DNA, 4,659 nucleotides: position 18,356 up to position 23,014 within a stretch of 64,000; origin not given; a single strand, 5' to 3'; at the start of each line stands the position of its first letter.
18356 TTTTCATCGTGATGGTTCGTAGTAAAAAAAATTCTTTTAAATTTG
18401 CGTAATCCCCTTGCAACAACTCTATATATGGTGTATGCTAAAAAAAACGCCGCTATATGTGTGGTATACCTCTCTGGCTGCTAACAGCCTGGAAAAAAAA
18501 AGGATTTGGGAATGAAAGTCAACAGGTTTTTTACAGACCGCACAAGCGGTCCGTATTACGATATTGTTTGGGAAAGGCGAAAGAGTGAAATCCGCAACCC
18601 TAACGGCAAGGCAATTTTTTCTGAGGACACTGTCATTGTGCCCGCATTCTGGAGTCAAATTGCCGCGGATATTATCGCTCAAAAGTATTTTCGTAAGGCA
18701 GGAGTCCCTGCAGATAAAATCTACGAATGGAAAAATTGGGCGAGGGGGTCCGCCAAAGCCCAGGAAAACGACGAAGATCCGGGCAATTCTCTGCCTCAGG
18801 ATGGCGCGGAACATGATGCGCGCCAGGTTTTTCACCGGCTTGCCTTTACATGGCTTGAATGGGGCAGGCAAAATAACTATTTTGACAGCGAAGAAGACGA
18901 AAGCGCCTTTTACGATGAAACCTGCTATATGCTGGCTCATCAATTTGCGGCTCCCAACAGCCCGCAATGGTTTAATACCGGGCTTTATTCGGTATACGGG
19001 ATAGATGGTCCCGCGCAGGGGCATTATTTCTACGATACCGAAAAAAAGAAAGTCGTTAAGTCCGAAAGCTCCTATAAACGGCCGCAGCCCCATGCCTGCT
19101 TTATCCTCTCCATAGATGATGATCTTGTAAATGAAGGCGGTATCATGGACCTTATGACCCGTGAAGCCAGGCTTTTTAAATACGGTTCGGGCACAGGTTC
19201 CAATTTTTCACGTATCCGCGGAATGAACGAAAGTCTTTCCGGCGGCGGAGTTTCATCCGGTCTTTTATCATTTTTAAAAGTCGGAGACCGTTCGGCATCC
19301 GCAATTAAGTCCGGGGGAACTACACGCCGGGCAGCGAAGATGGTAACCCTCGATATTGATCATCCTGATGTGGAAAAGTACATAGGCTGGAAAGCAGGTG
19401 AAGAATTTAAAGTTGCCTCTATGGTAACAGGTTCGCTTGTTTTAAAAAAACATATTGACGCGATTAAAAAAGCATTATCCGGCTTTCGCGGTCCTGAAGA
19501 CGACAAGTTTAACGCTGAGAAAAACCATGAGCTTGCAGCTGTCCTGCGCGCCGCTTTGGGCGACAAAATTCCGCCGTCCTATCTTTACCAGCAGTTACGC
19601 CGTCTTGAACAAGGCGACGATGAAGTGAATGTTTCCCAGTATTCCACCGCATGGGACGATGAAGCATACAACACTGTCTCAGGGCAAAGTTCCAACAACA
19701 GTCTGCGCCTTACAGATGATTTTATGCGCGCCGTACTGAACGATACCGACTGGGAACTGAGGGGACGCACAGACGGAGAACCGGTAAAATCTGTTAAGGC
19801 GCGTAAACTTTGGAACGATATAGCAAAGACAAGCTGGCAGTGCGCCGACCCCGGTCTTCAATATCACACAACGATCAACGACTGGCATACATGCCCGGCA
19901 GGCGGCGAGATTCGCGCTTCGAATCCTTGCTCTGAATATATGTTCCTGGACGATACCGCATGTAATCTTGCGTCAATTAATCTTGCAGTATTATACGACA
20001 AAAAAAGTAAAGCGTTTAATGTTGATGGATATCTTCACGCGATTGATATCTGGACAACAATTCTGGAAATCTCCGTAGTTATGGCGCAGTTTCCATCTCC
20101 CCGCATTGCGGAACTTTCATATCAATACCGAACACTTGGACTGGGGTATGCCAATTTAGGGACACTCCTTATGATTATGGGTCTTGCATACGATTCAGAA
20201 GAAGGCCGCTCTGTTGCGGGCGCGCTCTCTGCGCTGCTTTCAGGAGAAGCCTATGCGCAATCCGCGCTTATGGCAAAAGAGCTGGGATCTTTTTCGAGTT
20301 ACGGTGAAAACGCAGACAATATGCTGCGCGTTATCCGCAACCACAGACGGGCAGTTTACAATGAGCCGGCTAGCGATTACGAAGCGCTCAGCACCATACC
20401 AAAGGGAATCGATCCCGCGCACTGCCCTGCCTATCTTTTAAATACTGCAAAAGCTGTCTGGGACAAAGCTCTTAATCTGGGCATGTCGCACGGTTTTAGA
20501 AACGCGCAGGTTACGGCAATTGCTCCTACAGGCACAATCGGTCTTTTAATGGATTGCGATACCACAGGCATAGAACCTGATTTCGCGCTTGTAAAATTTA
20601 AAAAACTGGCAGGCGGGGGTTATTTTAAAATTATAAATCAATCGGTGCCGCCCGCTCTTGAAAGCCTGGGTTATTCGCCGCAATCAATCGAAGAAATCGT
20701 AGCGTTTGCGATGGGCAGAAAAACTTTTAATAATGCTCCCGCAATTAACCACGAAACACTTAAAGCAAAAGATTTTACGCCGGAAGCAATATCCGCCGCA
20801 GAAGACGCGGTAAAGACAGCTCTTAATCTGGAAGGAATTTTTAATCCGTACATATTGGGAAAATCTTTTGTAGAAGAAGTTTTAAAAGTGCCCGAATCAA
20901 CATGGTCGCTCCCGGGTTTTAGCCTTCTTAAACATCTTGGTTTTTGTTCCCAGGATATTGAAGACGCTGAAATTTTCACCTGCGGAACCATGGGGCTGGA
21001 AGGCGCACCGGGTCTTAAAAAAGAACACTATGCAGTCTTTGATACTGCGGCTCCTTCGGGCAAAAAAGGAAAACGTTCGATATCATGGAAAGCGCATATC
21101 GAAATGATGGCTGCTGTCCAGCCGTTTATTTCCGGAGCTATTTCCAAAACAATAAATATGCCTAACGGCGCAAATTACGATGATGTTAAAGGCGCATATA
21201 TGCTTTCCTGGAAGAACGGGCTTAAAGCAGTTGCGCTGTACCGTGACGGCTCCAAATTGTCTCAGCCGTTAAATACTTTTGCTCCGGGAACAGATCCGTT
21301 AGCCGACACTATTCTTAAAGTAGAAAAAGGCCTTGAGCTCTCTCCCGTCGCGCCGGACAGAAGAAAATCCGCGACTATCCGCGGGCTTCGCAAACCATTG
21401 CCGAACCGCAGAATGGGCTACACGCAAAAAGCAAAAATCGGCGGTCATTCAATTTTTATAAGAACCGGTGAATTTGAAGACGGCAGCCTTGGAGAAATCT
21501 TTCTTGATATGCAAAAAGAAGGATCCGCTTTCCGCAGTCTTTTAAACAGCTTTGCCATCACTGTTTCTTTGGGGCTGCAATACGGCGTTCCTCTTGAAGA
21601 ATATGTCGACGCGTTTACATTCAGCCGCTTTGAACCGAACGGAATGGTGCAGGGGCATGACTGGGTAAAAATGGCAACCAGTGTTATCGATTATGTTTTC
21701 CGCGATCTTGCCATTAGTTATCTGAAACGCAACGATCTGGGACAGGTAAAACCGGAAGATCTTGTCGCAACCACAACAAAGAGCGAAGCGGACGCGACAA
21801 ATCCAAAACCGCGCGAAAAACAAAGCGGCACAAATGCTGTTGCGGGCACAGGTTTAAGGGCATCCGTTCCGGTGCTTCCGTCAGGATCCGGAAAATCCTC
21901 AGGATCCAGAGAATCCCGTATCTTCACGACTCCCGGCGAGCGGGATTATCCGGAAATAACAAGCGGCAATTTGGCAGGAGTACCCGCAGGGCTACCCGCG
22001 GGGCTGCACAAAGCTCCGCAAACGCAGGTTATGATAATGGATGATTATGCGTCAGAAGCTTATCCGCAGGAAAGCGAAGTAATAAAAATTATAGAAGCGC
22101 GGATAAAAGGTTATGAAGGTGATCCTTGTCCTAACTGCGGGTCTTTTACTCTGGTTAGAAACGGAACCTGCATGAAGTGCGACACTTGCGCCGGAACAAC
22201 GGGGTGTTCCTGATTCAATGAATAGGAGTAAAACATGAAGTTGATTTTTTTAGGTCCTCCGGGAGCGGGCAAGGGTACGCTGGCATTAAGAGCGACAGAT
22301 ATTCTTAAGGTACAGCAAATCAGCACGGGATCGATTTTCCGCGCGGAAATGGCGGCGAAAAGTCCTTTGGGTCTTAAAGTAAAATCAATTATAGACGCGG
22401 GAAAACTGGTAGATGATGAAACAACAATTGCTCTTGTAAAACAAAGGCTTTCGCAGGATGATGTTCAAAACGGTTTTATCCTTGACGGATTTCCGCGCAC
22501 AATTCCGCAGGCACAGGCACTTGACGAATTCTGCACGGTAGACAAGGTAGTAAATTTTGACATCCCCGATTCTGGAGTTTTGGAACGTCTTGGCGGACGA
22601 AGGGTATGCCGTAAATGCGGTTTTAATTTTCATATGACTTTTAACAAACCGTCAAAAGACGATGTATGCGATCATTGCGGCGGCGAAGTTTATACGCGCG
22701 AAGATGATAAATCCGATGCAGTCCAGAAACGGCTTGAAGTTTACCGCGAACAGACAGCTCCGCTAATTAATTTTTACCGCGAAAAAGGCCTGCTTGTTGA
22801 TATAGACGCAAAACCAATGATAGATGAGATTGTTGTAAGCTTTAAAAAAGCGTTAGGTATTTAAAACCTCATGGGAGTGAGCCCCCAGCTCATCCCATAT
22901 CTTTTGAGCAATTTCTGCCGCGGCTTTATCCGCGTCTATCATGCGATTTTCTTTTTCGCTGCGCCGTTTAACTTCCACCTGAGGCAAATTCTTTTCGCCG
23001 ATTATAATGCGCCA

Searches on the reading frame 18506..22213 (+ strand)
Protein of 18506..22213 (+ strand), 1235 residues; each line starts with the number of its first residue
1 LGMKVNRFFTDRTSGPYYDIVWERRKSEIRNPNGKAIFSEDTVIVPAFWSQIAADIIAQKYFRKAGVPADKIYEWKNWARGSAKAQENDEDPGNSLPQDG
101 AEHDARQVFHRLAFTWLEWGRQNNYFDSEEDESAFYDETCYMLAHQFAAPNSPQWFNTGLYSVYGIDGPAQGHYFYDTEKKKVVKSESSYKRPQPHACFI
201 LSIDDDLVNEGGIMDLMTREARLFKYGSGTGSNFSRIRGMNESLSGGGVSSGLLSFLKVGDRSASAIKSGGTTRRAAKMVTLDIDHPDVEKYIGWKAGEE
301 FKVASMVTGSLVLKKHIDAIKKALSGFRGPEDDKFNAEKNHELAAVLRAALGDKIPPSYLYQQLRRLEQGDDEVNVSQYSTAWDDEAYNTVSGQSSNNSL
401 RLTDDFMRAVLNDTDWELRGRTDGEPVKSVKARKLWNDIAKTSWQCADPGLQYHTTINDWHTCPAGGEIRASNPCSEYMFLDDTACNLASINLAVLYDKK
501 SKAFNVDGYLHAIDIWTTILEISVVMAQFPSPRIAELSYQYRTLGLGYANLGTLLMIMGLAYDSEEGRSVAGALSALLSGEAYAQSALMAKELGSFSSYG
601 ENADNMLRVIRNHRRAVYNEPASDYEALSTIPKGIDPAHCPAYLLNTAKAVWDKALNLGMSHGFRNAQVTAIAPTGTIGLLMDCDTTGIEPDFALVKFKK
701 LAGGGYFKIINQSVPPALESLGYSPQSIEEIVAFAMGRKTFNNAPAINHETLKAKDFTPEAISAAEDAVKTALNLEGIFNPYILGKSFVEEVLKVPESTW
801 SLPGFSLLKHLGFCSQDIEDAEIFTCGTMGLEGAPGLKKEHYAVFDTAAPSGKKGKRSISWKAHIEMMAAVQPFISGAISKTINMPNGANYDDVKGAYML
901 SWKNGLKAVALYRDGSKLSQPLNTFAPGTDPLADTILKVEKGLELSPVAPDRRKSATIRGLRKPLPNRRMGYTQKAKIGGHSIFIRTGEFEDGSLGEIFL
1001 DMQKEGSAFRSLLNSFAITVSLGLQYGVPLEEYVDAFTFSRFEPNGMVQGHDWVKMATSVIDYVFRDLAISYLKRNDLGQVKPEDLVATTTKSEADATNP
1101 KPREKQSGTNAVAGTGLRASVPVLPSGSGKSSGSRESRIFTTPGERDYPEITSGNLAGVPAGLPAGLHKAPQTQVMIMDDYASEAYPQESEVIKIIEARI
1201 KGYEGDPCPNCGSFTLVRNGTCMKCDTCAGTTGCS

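Call 66: search_protein_families(library=pfam, proteins=[window:18506-22213:+], max_evalue=0.00001)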
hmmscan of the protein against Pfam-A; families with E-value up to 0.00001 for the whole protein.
window:18506-22213:+ (1235 aa): 3 families
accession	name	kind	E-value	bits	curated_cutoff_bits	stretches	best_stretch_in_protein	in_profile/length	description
PF02867.20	Ribonuc_red_lgC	-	2.5e-125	419.5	23.9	2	197-752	2-461/523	Ribonucleotide reductase, barrel domain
PF08471.15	Ribonuc_red_2_N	-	2.1e-38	131.1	27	1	33-146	1-103/103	Class II vitamin B12-dependent ribonucleotide reductase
PF12637.14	TSCPD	-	6.1e-10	39.7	22.8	1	972-1069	3-85/88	TSCPD domain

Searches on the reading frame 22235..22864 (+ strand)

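Call 66: search_protein_families(library=pfam, proteins=[window:22235-22864:+], max_evalue=0.00001)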
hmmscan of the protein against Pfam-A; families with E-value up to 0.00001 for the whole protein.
window:22235-22864:+ (209 aa): 3 families
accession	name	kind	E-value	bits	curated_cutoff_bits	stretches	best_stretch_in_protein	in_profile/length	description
PF00406.28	ADK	-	1.1e-47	162.3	26.8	1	6-185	2-150/151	Adenylate kinase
PF13207.12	AAA_17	-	9.7e-20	71.7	27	1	6-122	1-122/136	AAA domain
PF05191.20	ADK_lid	-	7.5e-14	51.8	26.6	1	122-157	1-36/36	Adenylate kinase, active site lid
